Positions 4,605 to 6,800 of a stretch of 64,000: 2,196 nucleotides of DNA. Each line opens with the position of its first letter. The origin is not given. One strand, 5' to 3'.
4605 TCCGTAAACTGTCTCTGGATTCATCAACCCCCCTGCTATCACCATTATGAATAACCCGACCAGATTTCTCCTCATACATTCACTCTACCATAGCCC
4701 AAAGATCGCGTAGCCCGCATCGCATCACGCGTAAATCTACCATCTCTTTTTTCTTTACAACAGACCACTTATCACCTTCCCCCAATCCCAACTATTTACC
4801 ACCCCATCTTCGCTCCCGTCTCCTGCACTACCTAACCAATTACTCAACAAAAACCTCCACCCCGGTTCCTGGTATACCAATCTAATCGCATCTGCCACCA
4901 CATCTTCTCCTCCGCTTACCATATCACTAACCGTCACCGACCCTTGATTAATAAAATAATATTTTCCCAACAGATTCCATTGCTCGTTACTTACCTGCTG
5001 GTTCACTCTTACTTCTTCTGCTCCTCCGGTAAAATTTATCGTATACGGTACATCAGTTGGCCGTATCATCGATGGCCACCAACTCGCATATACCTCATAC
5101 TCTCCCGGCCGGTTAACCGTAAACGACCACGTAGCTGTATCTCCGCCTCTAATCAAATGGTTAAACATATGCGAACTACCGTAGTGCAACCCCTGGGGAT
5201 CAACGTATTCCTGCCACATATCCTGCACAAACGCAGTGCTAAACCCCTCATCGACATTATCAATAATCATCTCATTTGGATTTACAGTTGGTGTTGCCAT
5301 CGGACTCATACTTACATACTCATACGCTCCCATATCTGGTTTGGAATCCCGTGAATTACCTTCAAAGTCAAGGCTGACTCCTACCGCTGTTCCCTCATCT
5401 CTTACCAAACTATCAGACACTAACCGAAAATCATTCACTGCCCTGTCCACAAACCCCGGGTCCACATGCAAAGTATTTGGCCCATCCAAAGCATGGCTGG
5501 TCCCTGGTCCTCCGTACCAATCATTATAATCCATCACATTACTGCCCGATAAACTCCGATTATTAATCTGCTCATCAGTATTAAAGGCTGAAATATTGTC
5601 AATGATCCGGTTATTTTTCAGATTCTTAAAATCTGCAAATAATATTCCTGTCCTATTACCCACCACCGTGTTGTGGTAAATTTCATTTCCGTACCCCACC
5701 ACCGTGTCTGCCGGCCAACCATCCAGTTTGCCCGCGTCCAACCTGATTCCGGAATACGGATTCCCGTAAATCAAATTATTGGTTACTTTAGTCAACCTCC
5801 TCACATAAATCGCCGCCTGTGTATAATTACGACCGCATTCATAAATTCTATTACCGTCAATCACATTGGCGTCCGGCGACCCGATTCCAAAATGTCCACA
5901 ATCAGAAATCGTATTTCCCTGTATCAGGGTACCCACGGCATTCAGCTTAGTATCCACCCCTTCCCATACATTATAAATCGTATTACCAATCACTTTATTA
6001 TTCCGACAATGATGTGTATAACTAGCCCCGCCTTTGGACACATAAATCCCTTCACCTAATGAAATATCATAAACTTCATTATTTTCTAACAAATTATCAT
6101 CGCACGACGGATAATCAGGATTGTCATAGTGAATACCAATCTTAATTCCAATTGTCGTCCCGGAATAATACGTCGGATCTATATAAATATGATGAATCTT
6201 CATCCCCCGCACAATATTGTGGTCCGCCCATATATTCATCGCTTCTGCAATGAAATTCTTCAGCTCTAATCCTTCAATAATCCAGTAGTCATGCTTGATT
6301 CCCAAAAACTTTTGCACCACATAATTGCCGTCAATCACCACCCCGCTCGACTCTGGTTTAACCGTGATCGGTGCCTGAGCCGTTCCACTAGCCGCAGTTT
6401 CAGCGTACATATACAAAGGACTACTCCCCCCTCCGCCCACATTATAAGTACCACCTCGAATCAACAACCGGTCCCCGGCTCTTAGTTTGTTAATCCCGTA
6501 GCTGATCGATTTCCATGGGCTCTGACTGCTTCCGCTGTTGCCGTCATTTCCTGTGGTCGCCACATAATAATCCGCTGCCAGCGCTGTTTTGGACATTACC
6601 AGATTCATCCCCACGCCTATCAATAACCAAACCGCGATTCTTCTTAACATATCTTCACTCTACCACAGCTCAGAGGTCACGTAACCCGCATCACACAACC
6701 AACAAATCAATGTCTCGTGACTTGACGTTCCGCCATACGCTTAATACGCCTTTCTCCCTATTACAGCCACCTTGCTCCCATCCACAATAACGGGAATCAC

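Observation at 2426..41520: Stereotyped leaderless-type promoter shared by about 17 paralogs: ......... 6 nt before the ATG, plus paired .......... sites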

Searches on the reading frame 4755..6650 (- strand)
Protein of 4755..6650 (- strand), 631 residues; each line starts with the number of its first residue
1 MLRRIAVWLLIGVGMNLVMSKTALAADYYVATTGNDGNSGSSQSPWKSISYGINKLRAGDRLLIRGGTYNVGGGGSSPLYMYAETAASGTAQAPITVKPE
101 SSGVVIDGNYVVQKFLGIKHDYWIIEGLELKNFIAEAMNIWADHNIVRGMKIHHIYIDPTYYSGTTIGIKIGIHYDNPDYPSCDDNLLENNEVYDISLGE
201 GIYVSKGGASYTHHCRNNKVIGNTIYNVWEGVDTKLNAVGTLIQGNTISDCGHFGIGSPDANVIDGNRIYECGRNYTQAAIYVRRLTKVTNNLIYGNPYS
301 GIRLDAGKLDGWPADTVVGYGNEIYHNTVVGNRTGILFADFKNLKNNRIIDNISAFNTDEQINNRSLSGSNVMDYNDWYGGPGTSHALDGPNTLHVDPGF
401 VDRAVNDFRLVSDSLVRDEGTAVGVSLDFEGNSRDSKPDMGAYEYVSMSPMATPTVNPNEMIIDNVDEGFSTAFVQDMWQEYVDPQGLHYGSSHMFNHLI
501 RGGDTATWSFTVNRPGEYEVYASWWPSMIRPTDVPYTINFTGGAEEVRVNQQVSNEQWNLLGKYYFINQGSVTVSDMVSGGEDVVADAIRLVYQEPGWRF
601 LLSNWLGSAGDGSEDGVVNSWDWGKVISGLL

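Call 7: search_protein_families(library=pfam, proteins=[window:4755-6650:-], max_evalue=0.01)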
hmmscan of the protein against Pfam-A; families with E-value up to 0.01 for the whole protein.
window:4755-6650:- (631 aa): 3 families
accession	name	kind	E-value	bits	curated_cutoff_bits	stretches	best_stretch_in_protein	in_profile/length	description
PF25275.1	Golvesin_C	-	4e-23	82.4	31.6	1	462-592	2-131/132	Golvesin C-terminal domain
PF13229.12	Beta_helix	-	1.2e-16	61.2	25.9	2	182-305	30-145/158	Right handed beta helix region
PF07602.17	DUF1565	-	1.6e-07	31.3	20.3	1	33-244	2-216/257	Protein of unknown function (DUF1565)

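Call 62: find_homologous_proteins(query=window:4755-6650:-, max_evalue=1e-30)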
Query window:4755-6650:- (631 aa): 6 proteins with E <= 1e-30 among 8000 candidates.
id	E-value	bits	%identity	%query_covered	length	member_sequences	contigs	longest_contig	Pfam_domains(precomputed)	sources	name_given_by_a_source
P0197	0.0e+0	1465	100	100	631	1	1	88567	PF13229.13,PF07602.18,PF25275.2,PF22842.4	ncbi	-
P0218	8.1e-135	469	51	75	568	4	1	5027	PF13229.13,PF22842.4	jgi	jgi:hypothetical protein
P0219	1.4e-116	409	40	100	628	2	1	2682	PF07602.18,PF22842.4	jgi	jgi:hypothetical protein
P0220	7.0e-105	370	56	24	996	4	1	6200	PF13229.13,PF25275.2,PF22842.4,PF05048.20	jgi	jgi:parallel beta-helix repeat protein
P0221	9.9e-93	330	69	27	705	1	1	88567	PF25275.2,PF22842.4,PF14592.13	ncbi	-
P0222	7.3e-31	126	28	73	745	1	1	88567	PF13229.13,PF06452.17,PF22842.4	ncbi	-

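Call 63: find_encoding_contigs(protein=P0218, flank=10000, max_places=3)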
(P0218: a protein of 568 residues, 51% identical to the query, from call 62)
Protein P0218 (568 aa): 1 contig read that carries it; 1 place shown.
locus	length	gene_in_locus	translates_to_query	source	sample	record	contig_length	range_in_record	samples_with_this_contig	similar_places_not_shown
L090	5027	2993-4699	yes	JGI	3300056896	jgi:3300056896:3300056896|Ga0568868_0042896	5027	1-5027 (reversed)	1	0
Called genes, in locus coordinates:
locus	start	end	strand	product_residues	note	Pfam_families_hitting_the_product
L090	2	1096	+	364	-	?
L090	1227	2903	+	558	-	PF21294:Polysacc_lyase_14, PF25275:Golvesin_C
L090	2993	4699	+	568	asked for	PF22842:Pel9A-like_beta_helix, PF13229:Beta_helix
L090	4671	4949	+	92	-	-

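Call 64: find_encoding_contigs(protein=P0219, flank=10000, max_places=3)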
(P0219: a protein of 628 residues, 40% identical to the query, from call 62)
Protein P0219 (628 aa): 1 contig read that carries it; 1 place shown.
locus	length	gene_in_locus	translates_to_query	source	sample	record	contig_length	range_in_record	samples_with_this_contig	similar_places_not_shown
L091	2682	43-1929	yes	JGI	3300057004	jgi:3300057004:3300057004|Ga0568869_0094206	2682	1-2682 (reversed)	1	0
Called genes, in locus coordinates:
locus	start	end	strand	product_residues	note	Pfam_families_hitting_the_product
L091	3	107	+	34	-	?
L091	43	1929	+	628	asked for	PF07602:DUF1565 (faint), PF22842:Pel9A-like_beta_helix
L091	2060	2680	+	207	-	?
